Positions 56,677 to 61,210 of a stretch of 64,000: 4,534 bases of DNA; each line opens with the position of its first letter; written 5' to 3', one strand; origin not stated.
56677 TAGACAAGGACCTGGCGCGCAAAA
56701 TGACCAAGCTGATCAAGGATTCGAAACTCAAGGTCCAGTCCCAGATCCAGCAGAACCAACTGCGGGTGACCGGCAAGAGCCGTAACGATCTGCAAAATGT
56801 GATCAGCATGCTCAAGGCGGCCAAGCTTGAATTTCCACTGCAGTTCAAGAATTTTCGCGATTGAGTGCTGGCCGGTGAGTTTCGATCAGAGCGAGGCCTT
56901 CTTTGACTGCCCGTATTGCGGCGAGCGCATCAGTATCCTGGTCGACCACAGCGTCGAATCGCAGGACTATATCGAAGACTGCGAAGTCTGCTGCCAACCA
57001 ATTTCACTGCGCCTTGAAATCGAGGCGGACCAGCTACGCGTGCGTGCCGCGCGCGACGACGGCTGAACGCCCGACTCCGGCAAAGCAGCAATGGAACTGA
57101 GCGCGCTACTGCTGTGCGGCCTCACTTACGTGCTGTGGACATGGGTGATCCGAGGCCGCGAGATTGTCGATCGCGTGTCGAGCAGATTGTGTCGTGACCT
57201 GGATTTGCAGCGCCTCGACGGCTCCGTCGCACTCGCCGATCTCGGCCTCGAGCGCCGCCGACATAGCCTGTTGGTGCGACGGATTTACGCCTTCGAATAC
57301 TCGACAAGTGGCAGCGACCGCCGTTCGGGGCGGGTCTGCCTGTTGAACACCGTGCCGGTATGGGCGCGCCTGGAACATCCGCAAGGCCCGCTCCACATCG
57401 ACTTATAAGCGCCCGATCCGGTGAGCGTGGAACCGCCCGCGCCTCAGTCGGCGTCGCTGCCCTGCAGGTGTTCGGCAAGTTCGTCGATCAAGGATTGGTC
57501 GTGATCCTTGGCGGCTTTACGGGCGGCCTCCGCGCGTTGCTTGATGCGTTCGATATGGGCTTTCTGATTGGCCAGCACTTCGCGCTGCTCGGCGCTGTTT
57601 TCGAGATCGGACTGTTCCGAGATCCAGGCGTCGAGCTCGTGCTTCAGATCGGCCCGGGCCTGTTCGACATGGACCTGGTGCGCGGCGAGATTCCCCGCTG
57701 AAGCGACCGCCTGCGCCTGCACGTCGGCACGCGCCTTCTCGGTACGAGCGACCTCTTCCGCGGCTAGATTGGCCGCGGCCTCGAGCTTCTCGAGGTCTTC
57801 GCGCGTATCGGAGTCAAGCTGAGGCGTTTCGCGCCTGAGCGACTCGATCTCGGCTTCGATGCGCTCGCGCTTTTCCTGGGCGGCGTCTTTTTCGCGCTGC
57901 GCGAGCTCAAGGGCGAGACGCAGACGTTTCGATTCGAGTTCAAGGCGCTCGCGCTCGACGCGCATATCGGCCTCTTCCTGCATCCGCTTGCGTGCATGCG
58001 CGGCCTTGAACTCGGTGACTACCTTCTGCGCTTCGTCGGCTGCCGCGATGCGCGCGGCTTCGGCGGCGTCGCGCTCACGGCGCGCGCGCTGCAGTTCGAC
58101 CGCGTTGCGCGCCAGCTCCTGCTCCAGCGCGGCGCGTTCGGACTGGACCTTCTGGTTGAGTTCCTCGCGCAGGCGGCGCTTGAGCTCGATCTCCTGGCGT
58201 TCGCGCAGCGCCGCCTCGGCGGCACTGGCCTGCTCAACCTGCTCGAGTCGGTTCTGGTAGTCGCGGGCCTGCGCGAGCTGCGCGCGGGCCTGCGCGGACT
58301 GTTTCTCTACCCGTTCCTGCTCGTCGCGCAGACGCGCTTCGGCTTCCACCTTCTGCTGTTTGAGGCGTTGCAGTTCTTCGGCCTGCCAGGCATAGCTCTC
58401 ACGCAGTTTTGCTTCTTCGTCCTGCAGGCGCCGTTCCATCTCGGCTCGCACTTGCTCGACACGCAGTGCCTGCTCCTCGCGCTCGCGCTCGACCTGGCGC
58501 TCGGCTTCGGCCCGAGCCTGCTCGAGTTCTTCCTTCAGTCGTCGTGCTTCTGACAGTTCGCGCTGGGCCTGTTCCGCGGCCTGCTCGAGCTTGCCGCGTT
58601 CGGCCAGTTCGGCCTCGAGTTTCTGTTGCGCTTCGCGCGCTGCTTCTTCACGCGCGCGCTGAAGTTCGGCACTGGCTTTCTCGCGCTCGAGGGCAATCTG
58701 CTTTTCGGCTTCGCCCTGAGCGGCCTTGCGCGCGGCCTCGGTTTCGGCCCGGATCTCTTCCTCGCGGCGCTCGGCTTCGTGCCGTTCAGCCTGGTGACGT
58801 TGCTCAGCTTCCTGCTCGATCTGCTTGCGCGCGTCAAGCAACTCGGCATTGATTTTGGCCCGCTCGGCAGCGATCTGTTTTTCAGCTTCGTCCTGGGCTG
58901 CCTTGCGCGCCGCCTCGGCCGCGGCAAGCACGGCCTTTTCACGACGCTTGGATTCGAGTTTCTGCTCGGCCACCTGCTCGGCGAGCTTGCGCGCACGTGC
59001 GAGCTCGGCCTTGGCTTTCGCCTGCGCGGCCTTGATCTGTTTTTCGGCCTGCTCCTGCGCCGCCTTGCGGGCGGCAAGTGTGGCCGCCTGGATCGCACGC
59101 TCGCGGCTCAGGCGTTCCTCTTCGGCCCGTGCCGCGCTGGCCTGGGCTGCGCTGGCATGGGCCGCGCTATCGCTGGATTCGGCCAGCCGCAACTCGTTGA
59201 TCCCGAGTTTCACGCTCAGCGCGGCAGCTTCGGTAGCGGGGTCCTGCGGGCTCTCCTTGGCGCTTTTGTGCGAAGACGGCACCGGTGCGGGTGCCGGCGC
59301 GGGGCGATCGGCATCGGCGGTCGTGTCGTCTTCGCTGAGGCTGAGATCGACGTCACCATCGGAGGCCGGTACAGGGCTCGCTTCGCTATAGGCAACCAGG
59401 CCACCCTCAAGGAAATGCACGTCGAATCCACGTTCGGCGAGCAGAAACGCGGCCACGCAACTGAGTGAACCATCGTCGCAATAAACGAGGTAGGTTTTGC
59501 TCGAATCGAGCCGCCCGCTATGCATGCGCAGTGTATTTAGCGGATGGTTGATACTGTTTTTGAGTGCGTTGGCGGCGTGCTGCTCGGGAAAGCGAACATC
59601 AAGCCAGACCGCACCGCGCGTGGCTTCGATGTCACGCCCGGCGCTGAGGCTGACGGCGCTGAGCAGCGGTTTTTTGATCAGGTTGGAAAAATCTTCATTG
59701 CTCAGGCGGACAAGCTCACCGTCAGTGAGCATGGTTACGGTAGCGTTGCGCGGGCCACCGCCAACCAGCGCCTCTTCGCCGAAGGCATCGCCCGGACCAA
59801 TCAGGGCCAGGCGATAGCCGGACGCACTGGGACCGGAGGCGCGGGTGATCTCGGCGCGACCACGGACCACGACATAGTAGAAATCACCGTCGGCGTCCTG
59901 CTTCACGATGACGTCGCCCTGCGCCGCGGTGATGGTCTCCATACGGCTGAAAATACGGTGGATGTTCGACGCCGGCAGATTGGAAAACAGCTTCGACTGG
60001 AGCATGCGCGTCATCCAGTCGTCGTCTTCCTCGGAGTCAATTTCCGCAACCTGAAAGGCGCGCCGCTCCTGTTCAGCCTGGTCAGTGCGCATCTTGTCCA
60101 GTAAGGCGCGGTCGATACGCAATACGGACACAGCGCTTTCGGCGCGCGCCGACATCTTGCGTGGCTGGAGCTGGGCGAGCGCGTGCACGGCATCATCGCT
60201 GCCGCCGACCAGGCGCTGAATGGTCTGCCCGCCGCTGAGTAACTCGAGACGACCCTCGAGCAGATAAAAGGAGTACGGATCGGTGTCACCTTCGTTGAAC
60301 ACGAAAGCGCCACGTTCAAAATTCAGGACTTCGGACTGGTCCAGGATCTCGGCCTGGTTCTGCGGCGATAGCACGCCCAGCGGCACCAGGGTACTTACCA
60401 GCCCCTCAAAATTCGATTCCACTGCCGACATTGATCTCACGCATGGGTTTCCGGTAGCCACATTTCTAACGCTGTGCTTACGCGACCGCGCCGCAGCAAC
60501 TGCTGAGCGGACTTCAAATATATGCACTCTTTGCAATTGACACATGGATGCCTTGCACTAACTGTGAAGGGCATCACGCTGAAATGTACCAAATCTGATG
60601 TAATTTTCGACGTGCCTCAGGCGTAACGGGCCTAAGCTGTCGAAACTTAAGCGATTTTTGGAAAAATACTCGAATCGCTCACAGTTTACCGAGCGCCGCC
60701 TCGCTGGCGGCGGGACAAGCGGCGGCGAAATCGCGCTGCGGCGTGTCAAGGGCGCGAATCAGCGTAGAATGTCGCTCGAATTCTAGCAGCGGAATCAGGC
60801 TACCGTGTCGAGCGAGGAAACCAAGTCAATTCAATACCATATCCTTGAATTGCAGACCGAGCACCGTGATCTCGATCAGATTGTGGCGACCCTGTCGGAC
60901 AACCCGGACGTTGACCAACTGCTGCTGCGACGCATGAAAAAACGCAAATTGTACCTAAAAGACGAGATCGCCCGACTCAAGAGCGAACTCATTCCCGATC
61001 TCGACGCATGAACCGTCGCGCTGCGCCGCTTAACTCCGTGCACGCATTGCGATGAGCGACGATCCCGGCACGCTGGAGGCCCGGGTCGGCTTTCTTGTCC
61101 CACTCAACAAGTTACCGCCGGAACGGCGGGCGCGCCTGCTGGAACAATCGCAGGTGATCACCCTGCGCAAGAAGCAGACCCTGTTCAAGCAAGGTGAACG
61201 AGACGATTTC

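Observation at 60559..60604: One CRP-type box positioned to drive both cNMP-protein arms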

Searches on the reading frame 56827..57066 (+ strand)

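Call 7: search_protein_families(library=pfam, proteins=[window:56827-57066:+])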
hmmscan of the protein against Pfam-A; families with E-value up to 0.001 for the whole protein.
window:56827-57066:+ (79 aa): 1 family
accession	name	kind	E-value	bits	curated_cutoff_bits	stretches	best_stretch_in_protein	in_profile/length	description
PF14255.11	Cys_rich_CPXG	-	8.9e-21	74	25.2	1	27-72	2-47/52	Cysteine-rich CPXCG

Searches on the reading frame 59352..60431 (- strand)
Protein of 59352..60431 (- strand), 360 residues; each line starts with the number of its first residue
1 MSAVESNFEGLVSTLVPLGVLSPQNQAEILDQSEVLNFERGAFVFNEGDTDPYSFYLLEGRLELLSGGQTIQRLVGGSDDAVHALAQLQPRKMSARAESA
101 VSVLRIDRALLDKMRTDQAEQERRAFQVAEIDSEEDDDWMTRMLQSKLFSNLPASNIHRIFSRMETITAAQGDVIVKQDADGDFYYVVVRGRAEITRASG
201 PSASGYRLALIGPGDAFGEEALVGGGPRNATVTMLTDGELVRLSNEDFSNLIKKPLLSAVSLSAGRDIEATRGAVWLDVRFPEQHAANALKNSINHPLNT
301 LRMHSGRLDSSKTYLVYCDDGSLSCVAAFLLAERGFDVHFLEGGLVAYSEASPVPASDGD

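Call 11: find_related_loci(query=A1, collection=genome_contigs, flank=6000)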
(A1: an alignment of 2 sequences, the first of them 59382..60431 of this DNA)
Query A1 (350 aa) in genome_contigs; peptide patterns used: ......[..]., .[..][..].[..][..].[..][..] (x = any residue, [..] = any of these).
124 stretches matched a pattern; 59 encode a relative of the query (tblastn E <= 1e-3); 57 distinct loci.
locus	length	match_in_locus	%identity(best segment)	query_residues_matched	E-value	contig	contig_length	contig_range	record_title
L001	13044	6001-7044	70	1-348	4e-164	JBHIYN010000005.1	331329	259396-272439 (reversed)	MAG: Gammaproteobacteria bacterium isolate MAG77 WDNA06_bin.19.orig_5, whole genome shotgun sequence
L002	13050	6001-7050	67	1-348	9e-157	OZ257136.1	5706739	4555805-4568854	MAG: Gammaproteobacteria bacterium isolate 9b6e0e2b-a66d-4ea8-b25a-e015b4890f72 genome assembly, chromosome: 1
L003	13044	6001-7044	65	1-348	5e-155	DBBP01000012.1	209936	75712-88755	MAG TPA_asm: Proteobacteria bacterium UBA981 UBA981_contig_932, whole genome shotgun sequence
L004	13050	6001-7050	64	1-350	4e-154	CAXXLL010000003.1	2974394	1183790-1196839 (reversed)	MAG: Gammaproteobacteria bacterium isolate c3243a8b-db96-42cf-a016-84d8fe09dca8 genome assembly, contig: contig_3, whole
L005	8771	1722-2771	65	1-348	3e-152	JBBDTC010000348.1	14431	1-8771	MAG: Gammaproteobacteria bacterium isolate LejiaC_64_15 Lejia_C_9695_length_14431_cov_9, whole genome shotgun sequence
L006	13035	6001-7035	64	1-345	1e-149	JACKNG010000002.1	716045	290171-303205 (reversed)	MAG: Gammaproteobacteria bacterium isolate HK-STAS-PROT-138 HK-STAS-PROT-138_2, whole genome shotgun sequence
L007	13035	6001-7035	63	1-345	6e-148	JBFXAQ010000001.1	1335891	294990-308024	MAG: Gammaproteobacteria bacterium isolate CA_2019_TPBS_26 NODE_10_length_1335891_cov_44.701062_TPBS, whole genome shotg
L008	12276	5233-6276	63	1-346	2e-146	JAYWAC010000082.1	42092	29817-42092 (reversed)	MAG: Pseudomonadota bacterium isolate GL92_UP_concoct_102 GL92_UP_concoct_102_81, whole genome shotgun sequence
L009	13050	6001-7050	61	1-348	1e-144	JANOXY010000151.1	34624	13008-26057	MAG: Pseudomonadota bacterium isolate VAR_35_metabat_109 VAR_35_k141_5518386, whole genome shotgun sequence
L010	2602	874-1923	64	1-348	4e-153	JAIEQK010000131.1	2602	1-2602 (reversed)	MAG: Gammaproteobacteria bacterium isolate co.spades.DASTOOL.2.5kb_146 c_000000336964, whole genome shotgun sequence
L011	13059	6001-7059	60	1-348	4e-143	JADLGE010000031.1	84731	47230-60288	MAG: Gammaproteobacteria bacterium isolate SJ420 c_000000253004, whole genome shotgun sequence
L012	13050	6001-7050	63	1-348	2e-142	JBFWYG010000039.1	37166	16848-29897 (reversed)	MAG: Gammaproteobacteria bacterium isolate CA_2019_TPBS_159 NODE_6089_length_37166_cov_11.367289_TPBS, whole genome shot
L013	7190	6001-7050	62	1-348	6e-139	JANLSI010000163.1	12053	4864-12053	MAG: Pseudomonadota bacterium isolate OTE_25_metabat_390 OTE_25_k141_1452260, whole genome shotgun sequence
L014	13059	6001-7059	60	1-350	9e-139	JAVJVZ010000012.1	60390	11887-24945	MAG: Gammaproteobacteria bacterium isolate C2-GNP5-20 k141_25564, whole genome shotgun sequence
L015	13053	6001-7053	61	1-350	1e-139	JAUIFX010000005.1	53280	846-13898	MAG: Gammaproteobacteria bacterium isolate Co_bin.12 NODE_4478_length_53280_cov_1.139465, whole genome shotgun sequence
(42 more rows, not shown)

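Call 25: find_homologous_proteins(query=window:59382-60431:-, max_evalue=1e-20)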
Query window:59382-60431:- (350 aa): 1349 proteins with E <= 1e-20 among 8000 candidates; the best 120 are listed.
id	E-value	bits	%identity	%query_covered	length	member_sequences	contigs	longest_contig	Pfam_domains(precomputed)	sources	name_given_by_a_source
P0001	2.4e-142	492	66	99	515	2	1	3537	PF00581.26,PF00027.36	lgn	-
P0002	7.6e-141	487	64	99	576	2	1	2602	PF00581.26,PF00027.36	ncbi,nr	ncbi:MAG: cyclic nucleotide-binding domain-containing protein, partial [Gammaproteobacteria bacteriu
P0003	2.0e-138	479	62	99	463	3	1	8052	PF00581.26,PF00027.36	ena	-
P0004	1.8e-131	456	61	100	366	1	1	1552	PF00581.26,PF00027.36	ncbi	ncbi:MAG: cyclic nucleotide-binding domain-containing protein, partial [Gammaproteobacteria bacteriu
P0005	3.6e-120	419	56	99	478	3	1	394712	PF00581.26,PF00027.36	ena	-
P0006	5.5e-119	415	61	89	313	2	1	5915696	PF00027.36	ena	-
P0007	1.5e-118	413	55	99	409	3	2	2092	PF00581.26,PF00027.36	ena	-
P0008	1.0e-116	407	55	99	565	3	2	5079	PF00581.26,PF00027.36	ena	-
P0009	8.6e-112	391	53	99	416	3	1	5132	PF00581.26,PF00027.36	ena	-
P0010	2.2e-110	387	62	83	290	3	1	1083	PF00027.36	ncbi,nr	ncbi:MAG: cyclic nucleotide-binding domain-containing protein, partial [Gammaproteobacteria bacteriu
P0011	6.9e-104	365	50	100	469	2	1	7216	PF00581.26,PF00027.36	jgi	-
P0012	3.1e-102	360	48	99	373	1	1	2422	PF00581.26,PF00027.36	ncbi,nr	ncbi:MAG: cyclic nucleotide-binding domain-containing protein, partial [Gammaproteobacteria bacteriu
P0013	1.2e-99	351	48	99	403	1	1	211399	PF00581.26,PF00027.36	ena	-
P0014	2.8e-99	350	49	99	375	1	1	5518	PF00581.26,PF00027.36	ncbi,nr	ncbi:MAG: cyclic nucleotide-binding domain-containing protein, partial [Gammaproteobacteria bacteriu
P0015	1.1e-98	348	50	97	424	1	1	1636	PF00581.26,PF00027.36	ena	-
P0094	7.9e-77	276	42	96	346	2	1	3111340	PF00581.26,PF00027.36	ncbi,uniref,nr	ncbi:cyclic nucleotide-binding domain-containing protein [Sulfuriflexus mobilis]|uniref:cyclic nucle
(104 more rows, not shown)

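Call 27: find_encoding_contigs(protein=P0094, flank=6000, max_places=2)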
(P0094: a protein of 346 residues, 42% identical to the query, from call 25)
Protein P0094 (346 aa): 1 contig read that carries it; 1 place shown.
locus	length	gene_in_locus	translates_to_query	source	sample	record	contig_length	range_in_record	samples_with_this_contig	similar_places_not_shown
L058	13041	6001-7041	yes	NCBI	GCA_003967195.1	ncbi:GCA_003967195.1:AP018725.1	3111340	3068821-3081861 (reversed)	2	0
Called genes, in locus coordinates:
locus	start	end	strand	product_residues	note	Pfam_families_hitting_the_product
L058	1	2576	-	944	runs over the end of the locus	PF00989:PAS, PF13188:PAS_8, PF13426:PAS_9, PF00989:PAS, PF08448:PAS_4, PF13426:PAS_9, PF08447:PAS_3, PF00990:GGDEF, +1 more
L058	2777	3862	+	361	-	PF03480:DctP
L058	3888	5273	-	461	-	PF06808:DctM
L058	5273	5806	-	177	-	PF04290:DctQ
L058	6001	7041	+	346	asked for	PF00027:cNMP_binding, PF00581:Rhodanese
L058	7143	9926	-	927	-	PF12633:Adenyl_cycl_N, PF01295:Adenylate_cycl, PF26690:Adenylate_cycl_3rd, PF26691:Adenylate_cycl_4th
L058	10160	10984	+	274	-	PF13188:PAS_8 (faint), PF00990:GGDEF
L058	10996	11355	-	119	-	PF12643:MazG-like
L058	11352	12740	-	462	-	PF00206:Lyase_1, PF14698:ASL_C2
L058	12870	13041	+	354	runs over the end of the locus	PF06580:His_kinase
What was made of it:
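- A short homolog in Sulfuriflexus mobilis lies next to a class I adenylate cyclase gene, which links the protein family to cAMP (call 27). A short homolog sits beside cyaA (call 27).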

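Call 38: search_solved_structures(query=window:59352-60431:-, max_evalue=0.001, show_alignments=2)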
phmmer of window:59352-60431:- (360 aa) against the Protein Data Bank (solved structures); distinct sequences matched with E-value up to 0.001: 92 (the best 60 are shown).
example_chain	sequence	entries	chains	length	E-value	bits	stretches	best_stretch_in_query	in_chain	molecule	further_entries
7ssb_A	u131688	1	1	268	2.6e-20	75.8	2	138-251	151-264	cGMP-dependent protein kinase 1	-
3shr_A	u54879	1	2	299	3.3e-20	75.5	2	141-270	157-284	cGMP-dependent protein kinase 1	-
4z07_A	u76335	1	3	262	1.5e-19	73.2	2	140-251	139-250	cGMP-dependent protein kinase 1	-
6rsx_A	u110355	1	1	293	1.6e-19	73.2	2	147-252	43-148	Regulatory Subunit of Protein Kinase A (cAMP-dependent) from Euglena gracilis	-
7lv3_A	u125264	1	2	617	1e-18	70.6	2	139-270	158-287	Isoform Beta of cGMP-dependent protein kinase 1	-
5j3u_A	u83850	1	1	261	1.1e-18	70.4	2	138-255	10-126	Protein Kinase A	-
4din_B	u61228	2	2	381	8.6e-18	67.5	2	145-252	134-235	cAMP-dependent protein kinase type I-beta regulatory subunit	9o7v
5ezr_A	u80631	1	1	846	6.1e-17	64.7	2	146-258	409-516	cGMP-dependent protein kinase, putative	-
4rz7_A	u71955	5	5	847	6.1e-17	64.7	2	146-258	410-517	cGMP-dependent protein kinase, putative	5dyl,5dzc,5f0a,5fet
9p74_A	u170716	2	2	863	6.6e-17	64.6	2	146-258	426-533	cGMP-dependent protein kinase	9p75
5dyk_A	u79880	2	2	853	3.9e-16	62.1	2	133-253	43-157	CGMP-dependent protein kinase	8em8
5jr7_B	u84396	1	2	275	1.2e-15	60.5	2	145-252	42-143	cAMP-dependent protein kinase type I-alpha regulatory subunit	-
1ne4_A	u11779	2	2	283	1.3e-15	60.3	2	145-252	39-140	cAMP-dependent protein kinase type I-alpha regulatory chain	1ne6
1rgs_A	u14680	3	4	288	1.3e-15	60.3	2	145-252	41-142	CAMP DEPENDENT PROTEIN KINASE | cAMP-dependent protein kinase type I-alpha regulatory chain | cAMP-dependent protein kinase type I-alpha regulatory subunit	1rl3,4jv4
4mx3_A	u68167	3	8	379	3.3e-15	59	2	145-252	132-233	cAMP-dependent protein kinase type I-alpha regulatory subunit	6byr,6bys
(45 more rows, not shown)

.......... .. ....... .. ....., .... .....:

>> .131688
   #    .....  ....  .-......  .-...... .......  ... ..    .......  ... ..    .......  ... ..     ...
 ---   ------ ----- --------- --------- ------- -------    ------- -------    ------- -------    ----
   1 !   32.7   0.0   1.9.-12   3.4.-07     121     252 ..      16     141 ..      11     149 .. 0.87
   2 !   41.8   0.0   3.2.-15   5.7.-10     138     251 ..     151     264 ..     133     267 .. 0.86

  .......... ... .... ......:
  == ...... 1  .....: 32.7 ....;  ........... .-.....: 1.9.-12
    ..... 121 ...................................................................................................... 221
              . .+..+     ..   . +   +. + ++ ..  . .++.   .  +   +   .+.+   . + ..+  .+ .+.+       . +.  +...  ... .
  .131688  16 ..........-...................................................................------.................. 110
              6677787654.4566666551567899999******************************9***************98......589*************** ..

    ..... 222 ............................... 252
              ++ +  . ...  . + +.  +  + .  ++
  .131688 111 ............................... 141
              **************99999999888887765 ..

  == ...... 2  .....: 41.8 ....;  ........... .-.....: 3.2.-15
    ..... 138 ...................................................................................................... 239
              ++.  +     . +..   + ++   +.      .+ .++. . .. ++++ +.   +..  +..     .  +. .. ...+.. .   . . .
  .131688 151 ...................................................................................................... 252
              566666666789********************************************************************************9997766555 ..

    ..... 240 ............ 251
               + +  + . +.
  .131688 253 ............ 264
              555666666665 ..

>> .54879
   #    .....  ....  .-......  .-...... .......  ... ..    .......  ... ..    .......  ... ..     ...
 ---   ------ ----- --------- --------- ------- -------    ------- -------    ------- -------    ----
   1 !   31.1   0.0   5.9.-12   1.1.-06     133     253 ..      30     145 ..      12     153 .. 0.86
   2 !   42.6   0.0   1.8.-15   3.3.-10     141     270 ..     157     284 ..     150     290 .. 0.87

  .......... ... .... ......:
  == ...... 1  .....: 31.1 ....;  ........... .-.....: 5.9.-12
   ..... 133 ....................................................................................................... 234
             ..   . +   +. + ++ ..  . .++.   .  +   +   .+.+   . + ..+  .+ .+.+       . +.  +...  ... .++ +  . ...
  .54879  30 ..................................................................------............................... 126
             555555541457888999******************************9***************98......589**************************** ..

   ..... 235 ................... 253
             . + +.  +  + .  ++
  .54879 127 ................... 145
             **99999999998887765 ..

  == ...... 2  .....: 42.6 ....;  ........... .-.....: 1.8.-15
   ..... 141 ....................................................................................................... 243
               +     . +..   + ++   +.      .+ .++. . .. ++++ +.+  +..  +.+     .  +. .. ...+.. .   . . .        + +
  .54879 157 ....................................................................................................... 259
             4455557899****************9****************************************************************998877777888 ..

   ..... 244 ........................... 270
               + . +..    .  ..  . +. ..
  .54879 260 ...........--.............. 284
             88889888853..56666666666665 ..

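Call 46: find_related_loci(query=window:59382-60431:-, collection=metagenome_contigs, flank=3000)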
Query window:59382-60431:- (350 aa) in metagenome_contigs; peptide patterns used: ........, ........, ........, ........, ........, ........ (x = any residue, [..] = any of these).
119 stretches matched a pattern; 10 encode a relative of the query (tblastn E <= 1e-3); 10 distinct loci.
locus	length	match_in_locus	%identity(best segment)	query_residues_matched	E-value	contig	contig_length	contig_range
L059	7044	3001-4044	65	1-348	4e-156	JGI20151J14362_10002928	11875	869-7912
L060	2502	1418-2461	64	1-348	5e-160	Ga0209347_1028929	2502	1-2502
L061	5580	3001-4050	63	1-348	6e-150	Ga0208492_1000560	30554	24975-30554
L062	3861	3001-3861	64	1-287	1e-122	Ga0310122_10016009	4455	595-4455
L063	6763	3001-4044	65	1-348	4e-156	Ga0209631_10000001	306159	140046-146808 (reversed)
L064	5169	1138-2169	44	1-346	4e-92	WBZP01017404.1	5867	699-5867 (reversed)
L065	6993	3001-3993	42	12-345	2e-86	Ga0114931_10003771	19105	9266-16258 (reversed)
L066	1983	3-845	64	69-348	2e-85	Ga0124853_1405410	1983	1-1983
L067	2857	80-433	28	148-259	5e-6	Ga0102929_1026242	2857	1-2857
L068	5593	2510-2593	54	279-306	2e-5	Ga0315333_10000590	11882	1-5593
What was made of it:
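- Tried and rejected: The metagenome scan for closer relatives (call 46) found none above 65% aa identity.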

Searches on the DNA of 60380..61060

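Call 20: search_rna_families(source=window, start=60380, end=61060, threshold=evalue, max_evalue=1)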
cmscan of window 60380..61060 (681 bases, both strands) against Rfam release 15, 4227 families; matches with E-value up to 1: 0.
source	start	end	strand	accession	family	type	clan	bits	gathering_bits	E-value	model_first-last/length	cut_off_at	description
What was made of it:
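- There is no Rfam match in the IGR (call 20).
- Tried and rejected: Rfam on 60380-61060 (call 20) found nothing, so a known RNA element was rejected.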
